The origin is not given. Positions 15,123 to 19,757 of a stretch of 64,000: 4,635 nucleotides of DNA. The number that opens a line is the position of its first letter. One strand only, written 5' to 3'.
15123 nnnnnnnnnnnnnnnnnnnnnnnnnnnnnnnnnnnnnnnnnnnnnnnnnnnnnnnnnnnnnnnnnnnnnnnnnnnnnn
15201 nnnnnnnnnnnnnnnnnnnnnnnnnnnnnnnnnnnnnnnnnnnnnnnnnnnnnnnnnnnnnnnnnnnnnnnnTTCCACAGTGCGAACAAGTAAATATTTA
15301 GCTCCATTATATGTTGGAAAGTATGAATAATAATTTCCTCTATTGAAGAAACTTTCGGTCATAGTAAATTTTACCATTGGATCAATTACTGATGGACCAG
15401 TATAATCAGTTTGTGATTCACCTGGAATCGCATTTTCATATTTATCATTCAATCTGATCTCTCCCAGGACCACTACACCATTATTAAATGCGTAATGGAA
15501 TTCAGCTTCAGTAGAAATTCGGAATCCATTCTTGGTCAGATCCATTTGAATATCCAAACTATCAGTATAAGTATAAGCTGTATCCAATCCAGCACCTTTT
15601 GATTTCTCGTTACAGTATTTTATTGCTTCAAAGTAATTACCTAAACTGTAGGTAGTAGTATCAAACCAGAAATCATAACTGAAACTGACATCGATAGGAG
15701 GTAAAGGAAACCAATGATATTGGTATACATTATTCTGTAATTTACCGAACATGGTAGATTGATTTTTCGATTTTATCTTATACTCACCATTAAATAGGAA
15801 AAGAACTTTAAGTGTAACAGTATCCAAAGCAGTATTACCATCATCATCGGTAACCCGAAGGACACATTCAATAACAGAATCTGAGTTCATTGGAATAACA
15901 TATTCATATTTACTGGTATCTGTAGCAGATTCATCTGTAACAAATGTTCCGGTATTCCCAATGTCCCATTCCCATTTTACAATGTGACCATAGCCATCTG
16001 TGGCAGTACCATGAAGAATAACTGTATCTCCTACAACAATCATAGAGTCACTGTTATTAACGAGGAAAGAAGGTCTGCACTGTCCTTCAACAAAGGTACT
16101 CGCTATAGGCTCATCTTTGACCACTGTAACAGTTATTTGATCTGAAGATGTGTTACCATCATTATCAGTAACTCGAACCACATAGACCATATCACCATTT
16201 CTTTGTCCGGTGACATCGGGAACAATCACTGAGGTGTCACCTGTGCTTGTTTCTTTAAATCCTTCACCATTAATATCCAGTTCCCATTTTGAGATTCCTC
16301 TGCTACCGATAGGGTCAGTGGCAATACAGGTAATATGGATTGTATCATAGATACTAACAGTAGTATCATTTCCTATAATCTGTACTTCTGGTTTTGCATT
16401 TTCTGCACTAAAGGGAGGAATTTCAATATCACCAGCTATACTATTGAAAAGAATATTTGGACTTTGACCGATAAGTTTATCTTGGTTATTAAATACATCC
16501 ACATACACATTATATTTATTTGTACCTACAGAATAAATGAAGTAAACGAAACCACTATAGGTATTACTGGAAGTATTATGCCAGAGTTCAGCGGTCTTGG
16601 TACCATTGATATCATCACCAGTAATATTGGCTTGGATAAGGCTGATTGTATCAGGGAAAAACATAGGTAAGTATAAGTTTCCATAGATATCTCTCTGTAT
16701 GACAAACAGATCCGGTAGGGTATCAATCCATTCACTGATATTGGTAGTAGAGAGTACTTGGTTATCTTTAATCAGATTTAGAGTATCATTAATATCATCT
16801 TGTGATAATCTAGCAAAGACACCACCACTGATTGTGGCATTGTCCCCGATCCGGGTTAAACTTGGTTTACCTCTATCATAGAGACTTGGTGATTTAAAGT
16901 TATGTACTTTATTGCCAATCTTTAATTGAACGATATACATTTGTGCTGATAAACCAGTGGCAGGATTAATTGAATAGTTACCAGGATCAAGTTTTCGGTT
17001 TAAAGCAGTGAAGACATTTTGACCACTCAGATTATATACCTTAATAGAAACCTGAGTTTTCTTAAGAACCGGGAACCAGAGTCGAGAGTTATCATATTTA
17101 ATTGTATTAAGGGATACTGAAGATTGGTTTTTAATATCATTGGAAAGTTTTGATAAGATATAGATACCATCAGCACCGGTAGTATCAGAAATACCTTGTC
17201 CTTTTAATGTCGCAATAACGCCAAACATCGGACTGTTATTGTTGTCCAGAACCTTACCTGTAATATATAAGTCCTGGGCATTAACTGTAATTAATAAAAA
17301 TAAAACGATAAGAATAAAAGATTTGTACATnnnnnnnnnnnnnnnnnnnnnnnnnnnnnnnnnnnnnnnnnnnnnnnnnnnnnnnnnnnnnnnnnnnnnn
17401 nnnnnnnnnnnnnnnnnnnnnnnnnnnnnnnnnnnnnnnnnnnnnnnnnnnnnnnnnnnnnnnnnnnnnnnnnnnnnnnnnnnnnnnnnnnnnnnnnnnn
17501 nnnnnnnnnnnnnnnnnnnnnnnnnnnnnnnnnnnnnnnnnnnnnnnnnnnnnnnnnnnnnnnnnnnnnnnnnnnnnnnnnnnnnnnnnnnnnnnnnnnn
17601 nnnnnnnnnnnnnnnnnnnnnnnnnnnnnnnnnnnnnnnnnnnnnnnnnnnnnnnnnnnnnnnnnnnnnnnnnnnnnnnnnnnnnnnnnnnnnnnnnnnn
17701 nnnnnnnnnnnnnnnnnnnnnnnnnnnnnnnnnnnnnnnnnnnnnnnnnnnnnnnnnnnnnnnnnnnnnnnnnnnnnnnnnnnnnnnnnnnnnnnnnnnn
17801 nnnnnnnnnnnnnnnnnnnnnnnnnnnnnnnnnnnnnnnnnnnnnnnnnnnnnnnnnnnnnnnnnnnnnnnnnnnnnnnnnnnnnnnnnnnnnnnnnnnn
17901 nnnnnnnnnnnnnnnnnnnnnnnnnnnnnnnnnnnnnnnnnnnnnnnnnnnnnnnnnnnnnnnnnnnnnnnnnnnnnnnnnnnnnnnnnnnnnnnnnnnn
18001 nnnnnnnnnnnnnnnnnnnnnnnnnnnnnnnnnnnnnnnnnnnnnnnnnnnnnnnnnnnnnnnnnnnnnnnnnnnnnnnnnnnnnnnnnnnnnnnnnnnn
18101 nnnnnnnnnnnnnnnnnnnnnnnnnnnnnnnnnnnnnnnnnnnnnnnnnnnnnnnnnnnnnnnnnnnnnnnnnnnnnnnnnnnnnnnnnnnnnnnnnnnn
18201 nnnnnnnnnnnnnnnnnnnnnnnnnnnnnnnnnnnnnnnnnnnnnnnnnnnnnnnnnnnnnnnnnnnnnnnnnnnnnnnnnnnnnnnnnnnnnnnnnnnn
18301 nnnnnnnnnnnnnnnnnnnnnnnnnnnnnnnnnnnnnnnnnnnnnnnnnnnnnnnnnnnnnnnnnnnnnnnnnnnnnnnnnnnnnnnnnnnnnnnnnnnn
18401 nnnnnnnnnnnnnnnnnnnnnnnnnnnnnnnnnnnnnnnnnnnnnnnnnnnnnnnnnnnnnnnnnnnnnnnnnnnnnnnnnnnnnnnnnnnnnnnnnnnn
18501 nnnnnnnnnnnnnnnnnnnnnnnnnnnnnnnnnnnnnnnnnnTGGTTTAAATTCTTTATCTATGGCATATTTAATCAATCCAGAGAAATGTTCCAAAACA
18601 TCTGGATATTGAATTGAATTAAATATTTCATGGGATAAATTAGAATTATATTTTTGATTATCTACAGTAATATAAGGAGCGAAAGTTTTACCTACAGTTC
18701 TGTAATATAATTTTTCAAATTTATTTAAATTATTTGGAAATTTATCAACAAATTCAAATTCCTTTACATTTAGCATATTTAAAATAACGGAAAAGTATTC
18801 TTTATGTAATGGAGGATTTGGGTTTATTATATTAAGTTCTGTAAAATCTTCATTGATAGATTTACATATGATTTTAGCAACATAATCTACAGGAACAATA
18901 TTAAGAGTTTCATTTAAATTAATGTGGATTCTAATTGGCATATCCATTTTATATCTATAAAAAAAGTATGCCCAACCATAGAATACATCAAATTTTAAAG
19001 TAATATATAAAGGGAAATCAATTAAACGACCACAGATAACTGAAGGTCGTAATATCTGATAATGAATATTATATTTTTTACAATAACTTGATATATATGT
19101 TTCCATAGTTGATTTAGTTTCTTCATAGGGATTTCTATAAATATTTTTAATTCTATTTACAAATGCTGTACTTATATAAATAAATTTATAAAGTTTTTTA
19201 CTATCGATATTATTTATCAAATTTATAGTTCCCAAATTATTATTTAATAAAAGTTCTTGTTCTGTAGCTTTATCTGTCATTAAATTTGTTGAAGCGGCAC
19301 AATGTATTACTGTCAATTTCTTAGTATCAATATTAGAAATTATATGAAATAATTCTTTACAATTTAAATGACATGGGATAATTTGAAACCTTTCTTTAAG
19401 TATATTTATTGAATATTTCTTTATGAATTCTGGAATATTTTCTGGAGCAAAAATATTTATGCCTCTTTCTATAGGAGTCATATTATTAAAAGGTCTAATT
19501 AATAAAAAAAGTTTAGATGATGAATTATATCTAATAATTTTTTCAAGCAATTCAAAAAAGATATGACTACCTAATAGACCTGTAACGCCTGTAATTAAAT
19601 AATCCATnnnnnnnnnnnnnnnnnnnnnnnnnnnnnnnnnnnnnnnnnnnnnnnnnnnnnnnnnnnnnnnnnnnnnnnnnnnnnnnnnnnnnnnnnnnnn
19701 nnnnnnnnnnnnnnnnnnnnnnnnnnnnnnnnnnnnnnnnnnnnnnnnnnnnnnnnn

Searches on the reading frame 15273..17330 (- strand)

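Call 50: search_protein_families(library=pfam, proteins=[window:15273-17330:-], max_evalue=0.01)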
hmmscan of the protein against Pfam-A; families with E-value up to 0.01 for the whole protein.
window:15273-17330:- (686 aa): 2 families
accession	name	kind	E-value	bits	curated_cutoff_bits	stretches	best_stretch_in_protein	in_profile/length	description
PF22352.2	K319L-like_PKD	-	6.4e-09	36.1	27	2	320-403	2-84/84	K319L-like, PKD domain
PF13715.12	CarbopepD_reg_2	-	0.0013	19.1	32.2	1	23-64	1-43/88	CarboxypepD_reg-like domain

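Call 70: search_protein_families(library=padloc, proteins=[window:15273-17330:-], max_evalue=0.01)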
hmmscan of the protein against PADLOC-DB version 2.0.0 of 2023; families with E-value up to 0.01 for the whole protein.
window:15273-17330:- (686 aa): 0 families

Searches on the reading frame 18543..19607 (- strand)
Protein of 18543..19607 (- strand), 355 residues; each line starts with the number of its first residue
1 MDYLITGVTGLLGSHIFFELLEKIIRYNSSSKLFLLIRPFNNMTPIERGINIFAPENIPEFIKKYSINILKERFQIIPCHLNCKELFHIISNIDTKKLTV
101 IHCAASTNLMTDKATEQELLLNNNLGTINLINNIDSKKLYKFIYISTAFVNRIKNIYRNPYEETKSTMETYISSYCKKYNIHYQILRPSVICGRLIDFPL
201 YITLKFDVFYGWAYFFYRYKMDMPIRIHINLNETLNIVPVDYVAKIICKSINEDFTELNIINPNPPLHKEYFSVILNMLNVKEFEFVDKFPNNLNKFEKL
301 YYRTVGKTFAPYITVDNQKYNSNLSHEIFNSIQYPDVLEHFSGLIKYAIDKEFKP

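Call 16: search_protein_families(library=pfam, proteins=[window:18543-19607:-], max_evalue=0.001)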
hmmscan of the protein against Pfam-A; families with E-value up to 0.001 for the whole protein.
window:18543-19607:- (355 aa): 3 families
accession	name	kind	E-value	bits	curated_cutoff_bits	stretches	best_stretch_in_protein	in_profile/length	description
PF07993.18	NAD_binding_4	-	5.8e-23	81.8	20.1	2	5-153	1-143/258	Male sterility protein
PF01370.27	Epimerase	-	8.4e-12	45.4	20.9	1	4-194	2-175/240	NAD dependent epimerase/dehydratase family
PF02719.21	Polysacc_synt_2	-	2.3e-05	24.2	20.2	1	4-177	2-154/293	Polysaccharide biosynthesis protein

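Call 17: search_protein_families(library=phrogs, proteins=[window:18543-19607:-], max_evalue=0.001)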
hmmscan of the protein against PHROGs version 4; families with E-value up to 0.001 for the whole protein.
window:18543-19607:- (355 aa): 1 family
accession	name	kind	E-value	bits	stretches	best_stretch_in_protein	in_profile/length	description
phrog_540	-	DNA, RNA and nucleotide metabolism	4.6e-15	56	1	1-193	293-462/715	nucleotide-sugar epimerase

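Call 70: search_protein_families(library=padloc, proteins=[window:18543-19607:-], max_evalue=0.01)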
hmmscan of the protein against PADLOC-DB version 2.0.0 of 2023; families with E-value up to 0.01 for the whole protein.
window:18543-19607:- (355 aa): 0 families
